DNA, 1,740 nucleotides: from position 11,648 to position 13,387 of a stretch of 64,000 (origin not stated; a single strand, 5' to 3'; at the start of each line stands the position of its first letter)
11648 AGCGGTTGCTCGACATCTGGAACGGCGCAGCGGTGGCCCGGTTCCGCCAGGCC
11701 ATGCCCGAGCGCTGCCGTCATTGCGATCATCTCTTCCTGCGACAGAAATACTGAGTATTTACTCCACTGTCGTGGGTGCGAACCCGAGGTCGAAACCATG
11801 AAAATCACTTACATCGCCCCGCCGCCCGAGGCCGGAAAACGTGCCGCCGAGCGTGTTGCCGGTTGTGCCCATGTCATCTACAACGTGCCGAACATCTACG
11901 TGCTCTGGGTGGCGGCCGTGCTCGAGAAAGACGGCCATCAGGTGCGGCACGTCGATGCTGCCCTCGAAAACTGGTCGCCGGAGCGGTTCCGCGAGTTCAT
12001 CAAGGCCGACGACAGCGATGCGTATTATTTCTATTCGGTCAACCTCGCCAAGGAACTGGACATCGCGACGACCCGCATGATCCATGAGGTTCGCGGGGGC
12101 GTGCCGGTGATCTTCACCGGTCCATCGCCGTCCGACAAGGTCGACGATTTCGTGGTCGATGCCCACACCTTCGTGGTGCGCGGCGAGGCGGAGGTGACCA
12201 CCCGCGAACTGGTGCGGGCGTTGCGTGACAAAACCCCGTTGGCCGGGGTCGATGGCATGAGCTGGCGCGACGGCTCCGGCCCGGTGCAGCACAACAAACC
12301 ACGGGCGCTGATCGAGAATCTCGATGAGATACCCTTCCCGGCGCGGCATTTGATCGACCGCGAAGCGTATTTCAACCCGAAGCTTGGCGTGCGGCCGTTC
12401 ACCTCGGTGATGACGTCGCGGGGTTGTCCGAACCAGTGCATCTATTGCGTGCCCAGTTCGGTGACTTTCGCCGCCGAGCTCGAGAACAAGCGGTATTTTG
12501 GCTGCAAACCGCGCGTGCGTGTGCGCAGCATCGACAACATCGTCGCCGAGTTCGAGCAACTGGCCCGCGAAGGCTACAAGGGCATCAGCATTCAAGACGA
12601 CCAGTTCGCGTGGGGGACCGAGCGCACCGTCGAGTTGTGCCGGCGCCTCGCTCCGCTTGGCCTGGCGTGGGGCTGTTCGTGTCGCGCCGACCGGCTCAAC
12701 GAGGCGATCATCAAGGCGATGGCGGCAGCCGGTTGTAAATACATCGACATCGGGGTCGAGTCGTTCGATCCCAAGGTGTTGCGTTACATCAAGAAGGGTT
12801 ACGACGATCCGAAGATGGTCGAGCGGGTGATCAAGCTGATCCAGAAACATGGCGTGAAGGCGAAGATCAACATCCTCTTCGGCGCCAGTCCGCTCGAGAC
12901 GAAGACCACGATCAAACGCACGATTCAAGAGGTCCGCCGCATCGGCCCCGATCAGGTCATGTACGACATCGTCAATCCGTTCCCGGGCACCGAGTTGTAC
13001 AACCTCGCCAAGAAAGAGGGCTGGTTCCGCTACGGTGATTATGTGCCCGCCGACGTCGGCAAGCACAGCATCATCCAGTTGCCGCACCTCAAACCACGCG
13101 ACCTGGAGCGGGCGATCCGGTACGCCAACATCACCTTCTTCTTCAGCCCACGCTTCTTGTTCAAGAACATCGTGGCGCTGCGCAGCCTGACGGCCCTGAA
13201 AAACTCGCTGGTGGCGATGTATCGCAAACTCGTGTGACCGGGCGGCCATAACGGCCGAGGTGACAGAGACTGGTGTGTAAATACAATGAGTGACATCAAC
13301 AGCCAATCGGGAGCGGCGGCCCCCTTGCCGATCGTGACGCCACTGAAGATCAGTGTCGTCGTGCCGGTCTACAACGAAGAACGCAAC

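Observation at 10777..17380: Co-directional cluster: SPASM radical-SAM + B12-radical-SAM + GT2 + B12-radical-SAM + polyprenyl-phosphate sugar transferase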

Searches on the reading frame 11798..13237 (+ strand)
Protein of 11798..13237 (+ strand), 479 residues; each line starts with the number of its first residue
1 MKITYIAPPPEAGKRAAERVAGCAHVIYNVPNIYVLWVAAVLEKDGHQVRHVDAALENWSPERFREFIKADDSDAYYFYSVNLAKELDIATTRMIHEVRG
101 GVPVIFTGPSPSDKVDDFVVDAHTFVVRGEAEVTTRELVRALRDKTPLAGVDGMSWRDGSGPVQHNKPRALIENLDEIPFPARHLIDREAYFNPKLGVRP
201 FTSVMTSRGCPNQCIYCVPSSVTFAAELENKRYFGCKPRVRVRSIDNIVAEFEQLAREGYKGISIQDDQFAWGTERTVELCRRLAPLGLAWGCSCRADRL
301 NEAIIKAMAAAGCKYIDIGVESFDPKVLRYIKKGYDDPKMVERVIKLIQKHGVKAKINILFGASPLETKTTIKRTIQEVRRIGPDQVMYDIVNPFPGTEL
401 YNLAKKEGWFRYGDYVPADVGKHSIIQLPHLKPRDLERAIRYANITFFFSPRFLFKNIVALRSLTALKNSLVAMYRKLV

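Call 4: search_protein_families(library=pfam, proteins=[window:11798-13237:+], max_evalue=0.01)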
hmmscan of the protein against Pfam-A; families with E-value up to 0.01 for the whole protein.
window:11798-13237:+ (479 aa): 2 families
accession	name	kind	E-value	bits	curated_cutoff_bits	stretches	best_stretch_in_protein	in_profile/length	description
PF04055.27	Radical_SAM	-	1e-19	71.8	29.5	1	206-361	3-150/166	Radical SAM superfamily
PF02310.24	B12-binding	-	3.2e-10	40.3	32.1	1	23-138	5-120/121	B12 binding domain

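Call 5: search_protein_families(library=ncbifam, proteins=[window:11798-13237:+], max_evalue=0.01)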
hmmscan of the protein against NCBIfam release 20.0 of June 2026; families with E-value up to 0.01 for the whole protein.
window:11798-13237:+ (479 aa): 32 families (the best 25 are shown)
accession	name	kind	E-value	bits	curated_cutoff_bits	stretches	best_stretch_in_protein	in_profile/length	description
TIGR03471.1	HpnJ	equivalog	4.4e-54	184.1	577.6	1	50-459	48-444/472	hopanoid biosynthesis associated radical SAM protein HpnJ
NF033070.1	rSAM_AprD4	equivalog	3.1e-38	131.8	500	1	172-443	167-427/456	AprD4 family radical SAM diol-dehydratase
TIGR02026.1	BchE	equivalog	6.9e-31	107.7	481.35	1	21-449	11-429/497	magnesium-protoporphyrin IX monomethyl ester anaerobic oxidative cyclase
NF038361.1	rSAM_Sden_1168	equivalog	2.7e-28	98.8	575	1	60-439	128-507/560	Sden_1168 family B12-binding radical SAM P-methyltransferase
NF050148.1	rSAM_ApyD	equivalog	1.3e-27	96.5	750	1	31-403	24-392/645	RiPP biosynthesis radical SAM protein ApyD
TIGR04479.1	bcpD_PhpK_rSAM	subfamily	6e-22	77.7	600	1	120-386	169-413/504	PhpK family radical SAM P-methyltransferase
TIGR04367.1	HpnR_B12_rSAM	equivalog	1.7e-21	76.3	650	1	37-405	27-374/490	hopanoid C-3 methylase HpnR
TIGR04014.1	B12_SAM_MJ_0865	equivalog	2.1e-20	72.9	360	1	85-404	51-358/434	methyl-coenzyme M reductase glutamine C-methyltransferase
TIGR04013.1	B12_SAM_MJ_1487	hypoth_equivalog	8.6e-20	70.9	251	2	61-277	31-215/382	TIGR04013 family B12-binding domain/radical SAM domain-containing protein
TIGR04072.2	rSAM_ladder_B12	equivalog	9.2e-19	67.4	360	1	202-411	181-379/443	lipid biosynthesis B12-binding/radical SAM protein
NF045585.1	rSAM_slr0320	equivalog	1.9e-16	59.7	775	1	202-382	236-409/511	photosystem II high light acclimation radical SAM protein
TIGR03975.1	rSAM_ocin_1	subfamily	5.3e-15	54.9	281.85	1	91-371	147-419/606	RiPP maturation radical SAM C-methyltransferase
TIGR04295.1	B12_rSAM_oligo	hypoth_equivalog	2.1e-12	46.5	400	1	35-325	28-306/422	TIGR04295 family B12-binding domain-containing radical SAM protein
TIGR04190.1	B12_SAM_Ta0216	equivalog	8.3e-12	44.5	500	1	89-362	97-373/554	TIGR04190 family B12-binding domain/radical SAM domain protein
NF033712.0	B12_rSAM_KedN5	subfamily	2.2e-11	42.7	700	1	124-218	116-212/624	KedN5 family methylcobalamin-dependent radical SAM C-methyltransferase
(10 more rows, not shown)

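Call 6: find_encoding_contigs(protein=window:11798-13237:+, flank=10000, max_places=6)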
Protein window:11798-13237:+ (479 aa): 1 contig read that carries it; 1 place shown.
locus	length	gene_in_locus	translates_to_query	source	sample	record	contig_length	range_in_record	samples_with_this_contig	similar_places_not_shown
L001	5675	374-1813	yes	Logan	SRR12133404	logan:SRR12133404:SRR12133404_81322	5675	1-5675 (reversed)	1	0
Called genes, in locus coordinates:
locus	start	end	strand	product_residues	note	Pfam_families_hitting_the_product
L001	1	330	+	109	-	?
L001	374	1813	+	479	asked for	PF02310:B12-binding, PF04055:Radical_SAM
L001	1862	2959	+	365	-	PF13506:Glyco_transf_21, PF00535:Glycos_transf_2, PF10111:Glyco_tranf_2_2 (weak), PF13641:Glyco_tranf_2_3, PF13632:Glyco_trans_2_3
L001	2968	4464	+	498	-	PF02310:B12-binding, PF04055:Radical_SAM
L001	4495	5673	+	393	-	?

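Call 8: find_homologous_proteins(query=window:11798-13237:+, max_evalue=1e-20)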
Query window:11798-13237:+ (479 aa): 4023 proteins with E <= 1e-20 among 8000 candidates; the best 120 are listed.
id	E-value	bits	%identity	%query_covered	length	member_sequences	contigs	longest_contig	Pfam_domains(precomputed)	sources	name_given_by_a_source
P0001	0.0e+0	1108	100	100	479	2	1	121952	PF04055.28,PF02310.25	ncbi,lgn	-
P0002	2.1e-171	589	55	100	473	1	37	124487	PF04055.28,PF02310.25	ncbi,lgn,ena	-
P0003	1.1e-170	587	54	100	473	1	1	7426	PF04055.28,PF02310.25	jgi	-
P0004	1.5e-170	586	54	100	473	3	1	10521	PF04055.28,PF02310.25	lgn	-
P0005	7.1e-170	584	53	100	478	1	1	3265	PF04055.28,PF02310.25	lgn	-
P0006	1.4e-168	580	55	100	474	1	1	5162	PF04055.28,PF02310.25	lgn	-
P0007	1.6e-168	579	54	100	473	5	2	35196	PF04055.28,PF02310.25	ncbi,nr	ncbi:MAG: radical SAM protein [Planctomycetota bacterium]|nr:radical SAM protein [Planctomycetota ba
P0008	1.6e-167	576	54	100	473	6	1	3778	PF04055.28,PF02310.25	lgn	-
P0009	6.0e-167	574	54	100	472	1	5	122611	PF04055.28,PF02310.25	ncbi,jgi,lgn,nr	ncbi:MAG: radical SAM protein [Planctomycetes bacterium]|nr:radical SAM protein [Planctomycetota bac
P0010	8.0e-167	574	54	100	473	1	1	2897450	PF04055.28,PF02310.25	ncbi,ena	-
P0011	1.0e-166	573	55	100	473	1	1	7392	PF04055.28,PF02310.25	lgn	-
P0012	1.2e-166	573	54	100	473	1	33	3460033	PF04055.28,PF02310.25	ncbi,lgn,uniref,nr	ncbi:MAG: B12-binding domain-containing radical SAM protein [Candidatus Loosdrechtia sp.]|uniref:B12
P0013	2.7e-166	572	55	100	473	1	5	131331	PF04055.28,PF02310.25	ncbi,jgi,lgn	jgi:radical SAM superfamily enzyme YgiQ (UPF0313 family)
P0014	2.9e-166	572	54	100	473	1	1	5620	PF04055.28,PF02310.25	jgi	jgi:radical SAM superfamily enzyme YgiQ (UPF0313 family)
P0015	3.7e-166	572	54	100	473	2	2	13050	PF04055.28,PF02310.25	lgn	-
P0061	2.2e-159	549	52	100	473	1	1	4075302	PF04055.28,PF02310.25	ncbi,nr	ncbi:Radical SAM superfamily enzyme YgiQ [Candidatus Brocadia pituitae]|nr:Radical SAM superfamily e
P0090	1.6e-145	504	49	100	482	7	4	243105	PF04055.28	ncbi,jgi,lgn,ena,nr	ncbi:MAG TPA: radical SAM protein [bacterium]|nr:radical SAM protein [bacterium]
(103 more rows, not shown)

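Call 9: find_encoding_contigs(protein=P0061, flank=10000, max_places=2)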
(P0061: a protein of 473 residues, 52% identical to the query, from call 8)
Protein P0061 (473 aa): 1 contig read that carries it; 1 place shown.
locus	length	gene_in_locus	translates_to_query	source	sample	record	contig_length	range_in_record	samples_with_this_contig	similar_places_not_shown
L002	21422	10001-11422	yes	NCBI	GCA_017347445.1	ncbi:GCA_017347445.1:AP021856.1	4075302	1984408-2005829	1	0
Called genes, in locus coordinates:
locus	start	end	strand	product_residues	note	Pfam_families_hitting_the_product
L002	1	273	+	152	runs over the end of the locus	PF00359:PTS_EIIA_2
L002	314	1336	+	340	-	PF01595:CNNM, PF00571:CBS (weak)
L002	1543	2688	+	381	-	PF17785:PUA_3, PF10672:Methyltrans_SAM, PF03602:Cons_hypoth95 (weak), PF06325:PrmA, PF13649:Methyltransf_25 (weak), PF13847:Methyltransf_31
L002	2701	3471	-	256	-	PF01975:SurE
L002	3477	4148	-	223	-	PF00535:Glycos_transf_2, PF10111:Glyco_tranf_2_2 (weak), PF13641:Glyco_tranf_2_3, PF13632:Glyco_trans_2_3 (faint)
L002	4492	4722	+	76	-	-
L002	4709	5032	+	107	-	PF02452:PemK_toxin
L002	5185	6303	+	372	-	PF00180:Iso_dh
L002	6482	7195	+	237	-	PF09098:Dehyd-heme_bind, PF13442:Cytochrome_CBB3 (faint)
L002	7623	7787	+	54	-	-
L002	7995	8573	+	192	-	PF13414:TPR_11 (faint)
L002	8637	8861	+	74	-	PF04255:DUF433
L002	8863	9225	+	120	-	PF18478:PIN_10 (weak), PF18480:DUF5615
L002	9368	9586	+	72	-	-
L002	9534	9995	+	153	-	PF19502:DUF6036 (weak)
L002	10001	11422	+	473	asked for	PF02310:B12-binding, PF04055:Radical_SAM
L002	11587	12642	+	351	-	PF00535:Glycos_transf_2, PF10111:Glyco_tranf_2_2, PF13506:Glyco_transf_21, PF13641:Glyco_tranf_2_3, PF13632:Glyco_trans_2_3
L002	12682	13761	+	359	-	PF00586:AIRS, PF02769:AIRS_C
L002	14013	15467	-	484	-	PF02335:Cytochrom_C552, PF14522:Cytochrome_C7 (faint)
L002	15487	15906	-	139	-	PF03264:Cytochrom_NNT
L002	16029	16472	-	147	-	PF01904:DUF72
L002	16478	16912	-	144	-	PF13358:DDE_3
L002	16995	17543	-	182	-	PF13384:HTH_23, PF13518:HTH_28, PF13551:HTH_29, PF13565:HTH_32, PF13592:HTH_33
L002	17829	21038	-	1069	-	PF00873:ACR_tran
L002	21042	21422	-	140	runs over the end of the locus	PF13366:PDDEXK_3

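Call 10: find_encoding_contigs(protein=P0090, flank=10000, max_places=2)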
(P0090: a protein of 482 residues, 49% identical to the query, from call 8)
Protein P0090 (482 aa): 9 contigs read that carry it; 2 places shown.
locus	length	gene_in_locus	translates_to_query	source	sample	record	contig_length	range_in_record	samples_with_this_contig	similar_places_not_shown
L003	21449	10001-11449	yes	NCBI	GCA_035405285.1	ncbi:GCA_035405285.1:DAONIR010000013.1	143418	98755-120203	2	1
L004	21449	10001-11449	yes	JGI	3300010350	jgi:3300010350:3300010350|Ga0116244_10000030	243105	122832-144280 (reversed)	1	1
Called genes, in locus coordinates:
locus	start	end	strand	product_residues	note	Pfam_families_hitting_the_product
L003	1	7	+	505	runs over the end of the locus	PF03901:Glyco_transf_22 (weak), PF13231:PMT_2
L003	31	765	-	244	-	PF03740:PdxJ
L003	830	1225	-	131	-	-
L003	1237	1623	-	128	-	-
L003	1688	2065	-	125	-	-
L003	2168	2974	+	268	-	-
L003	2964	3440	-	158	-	PF07291:MauE, PF07681:DoxX (weak)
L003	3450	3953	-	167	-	PF00581:Rhodanese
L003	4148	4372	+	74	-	PF01106:NifU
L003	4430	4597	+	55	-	PF00037:Fer4, PF13237:Fer4_10, PF14697:Fer4_21, PF12838:Fer4_7, PF13187:Fer4_9, PF25160:LdpA_Fe-S-bd (weak), PF12797:Fer4_2 (weak), PF00037:Fer4, +6 more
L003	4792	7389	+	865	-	PF00317:Ribonuc_red_lgN, PF02867:Ribonuc_red_lgC, PF12637:TSCPD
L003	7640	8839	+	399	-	PF13439:Glyco_transf_4, PF13579:Glyco_trans_4_4 (weak), PF00534:Glycos_transf_1, PF13692:Glyco_trans_1_4, PF13524:Glyco_trans_1_2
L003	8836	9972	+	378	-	PF01075:Glyco_transf_9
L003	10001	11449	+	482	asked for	PF04055:Radical_SAM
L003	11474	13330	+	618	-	PF00534:Glycos_transf_1, PF13692:Glyco_trans_1_4, PF13524:Glyco_trans_1_2, PF02397:Bac_transf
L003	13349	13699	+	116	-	PF07238:PilZ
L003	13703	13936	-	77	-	-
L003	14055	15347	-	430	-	PF00460:Flg_bb_rod, PF22692:LlgE_F_G_D1, PF07559:FlgE_D2, PF06429:Flg_bbr_C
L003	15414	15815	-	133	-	PF12611:Flagellar_put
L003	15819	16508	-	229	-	PF03963:FlgD, PF13861:FLgD_tudor, PF13860:FlgD_ig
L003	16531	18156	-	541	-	PF02120:Flg_hook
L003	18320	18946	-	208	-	PF03448:MgtE_N (weak)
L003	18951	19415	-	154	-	PF02050:FliJ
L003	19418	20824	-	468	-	PF00006:ATP-synt_ab, PF18269:T3SS_ATPase_C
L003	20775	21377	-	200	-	PF02108:FliH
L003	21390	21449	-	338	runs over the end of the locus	PF03448:MgtE_N (faint), PF14842:FliG_N, PF14841:FliG_M, PF14842:FliG_N (weak), PF01706:FliG_C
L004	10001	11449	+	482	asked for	PF04055:Radical_SAM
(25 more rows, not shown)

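Call 13: find_related_loci(query=A1, collection=genome_contigs, flank=10000)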
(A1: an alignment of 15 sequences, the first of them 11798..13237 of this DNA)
Query A1 (479 aa) in genome_contigs; peptide patterns used: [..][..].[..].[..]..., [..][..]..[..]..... (x = any residue, [..] = any of these).
600 stretches matched a pattern (row limit reached: there are more); 592 encode a relative of the query (tblastn E <= 1e-3); the best 80 are kept; 80 distinct loci.
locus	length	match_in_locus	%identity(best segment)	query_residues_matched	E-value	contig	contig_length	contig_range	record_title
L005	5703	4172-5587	54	1-478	1e-172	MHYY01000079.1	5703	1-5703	MAG: Planctomycetes bacterium RIFCSPLOWO2_12_38_17 rifcsplowo2_12_sub10_scaffold_2306, whole genome shotgun sequence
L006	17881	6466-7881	53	1-478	1e-168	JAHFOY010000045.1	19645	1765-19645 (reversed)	MAG: Planctomycetota bacterium isolate nzgw514 NODE_2525_length_19646_cov_3.494033, whole genome shotgun sequence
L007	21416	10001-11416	52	1-478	8e-165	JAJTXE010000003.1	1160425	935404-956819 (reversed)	MAG: Candidatus Brocadia sp. isolate DTUAMX2 3-Genome30, whole genome shotgun sequence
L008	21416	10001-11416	52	1-478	4e-164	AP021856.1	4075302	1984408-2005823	Candidatus Brocadia pituitae DNA, complete genome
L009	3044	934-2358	47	2-478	2e-154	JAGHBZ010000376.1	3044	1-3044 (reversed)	MAG: Candidatus Sumerlaeota bacterium isolate AUK269 PB_MBMC_223_c_000000000447, whole genome shotgun sequence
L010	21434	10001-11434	46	1-478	3e-145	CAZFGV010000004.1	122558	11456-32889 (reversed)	MAG TPA_asm: uncultured Bacteroides sp. isolate SRP350583_co2_374 genome assembly, contig: NODE_102_length_122558_cov_56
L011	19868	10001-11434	46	1-479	5e-143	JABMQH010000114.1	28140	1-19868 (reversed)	MAG: Candidatus Omnitrophota bacterium isolate bin.702 k141_3792262, whole genome shotgun sequence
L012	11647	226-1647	46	1-478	1e-141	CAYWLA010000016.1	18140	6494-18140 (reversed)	MAG TPA_asm: uncultured Methanosarcinales archaeon isolate SRP178699_co1_467 genome assembly, contig: NODE_3812_length_1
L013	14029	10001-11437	45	1-478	1e-136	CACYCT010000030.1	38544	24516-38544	MAG: uncultured Bacteroidales bacterium isolate RUG11822 genome assembly, contig: RUG11822_asm_30, whole genome shotgun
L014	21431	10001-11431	43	1-478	3e-135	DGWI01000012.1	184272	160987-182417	MAG TPA_asm: Porphyromonadaceae bacterium UBA4262 UBA4262_contig_1316, whole genome shotgun sequence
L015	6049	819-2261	45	1-478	1e-134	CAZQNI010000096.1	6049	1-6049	MAG TPA_asm: uncultured bacterium isolate binchicken_co34_231 genome assembly, contig: NODE_23651_length_6049_cov_8.2347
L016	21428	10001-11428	42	1-478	1e-133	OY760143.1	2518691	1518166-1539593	MAG: Paludibacteraceae bacterium isolate 01c8064d-6cbe-49cb-b462-9ef0373b1e27 genome assembly, chromosome: 1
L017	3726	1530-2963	45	1-479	2e-137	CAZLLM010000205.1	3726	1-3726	MAG TPA_asm: uncultured Prevotella sp. isolate SRP314395_co1_182 genome assembly, contig: NODE_21171_length_3726_cov_92.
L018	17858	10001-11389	44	1-463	4e-133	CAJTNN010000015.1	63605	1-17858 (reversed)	MAG TPA_asm: uncultured Muribaculaceae bacterium isolate MGBC101100 genome assembly, contig: MGBC101100.15, whole genome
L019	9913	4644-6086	44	1-478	8e-133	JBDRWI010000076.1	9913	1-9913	MAG: candidate division WOR-3 bacterium isolate JZ-2_201705_bins_215 JZ-2_201705_bins_215_scaffold_76, whole genome shot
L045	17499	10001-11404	39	2-476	1e-106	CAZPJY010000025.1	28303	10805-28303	MAG TPA_asm: uncultured Methanosarcinales archaeon isolate binchicken_co129_812 genome assembly, contig: NODE_4412_lengt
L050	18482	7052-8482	46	1-478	9e-143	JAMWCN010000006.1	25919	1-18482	MAG: Candidatus Omnitrophota bacterium isolate QZM4_1.bins.127.Tibet NODE_4676_length_25919_cov_4.567346, whole genome s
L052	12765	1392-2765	40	1-467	6e-93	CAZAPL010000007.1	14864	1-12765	MAG TPA_asm: uncultured Gammaproteobacteria bacterium isolate SRP231805_co4_153 genome assembly, contig: k141_73666, who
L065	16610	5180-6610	46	1-478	2e-143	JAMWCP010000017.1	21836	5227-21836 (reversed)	MAG: Candidatus Omnitrophota bacterium isolate QZM4_1.bins.254.Tibet NODE_6200_length_21836_cov_1.255332, whole genome s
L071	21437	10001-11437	43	1-478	9e-131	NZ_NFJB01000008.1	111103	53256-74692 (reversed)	Parabacteroides sp. An277 An277_contig_8, whole genome shotgun sequence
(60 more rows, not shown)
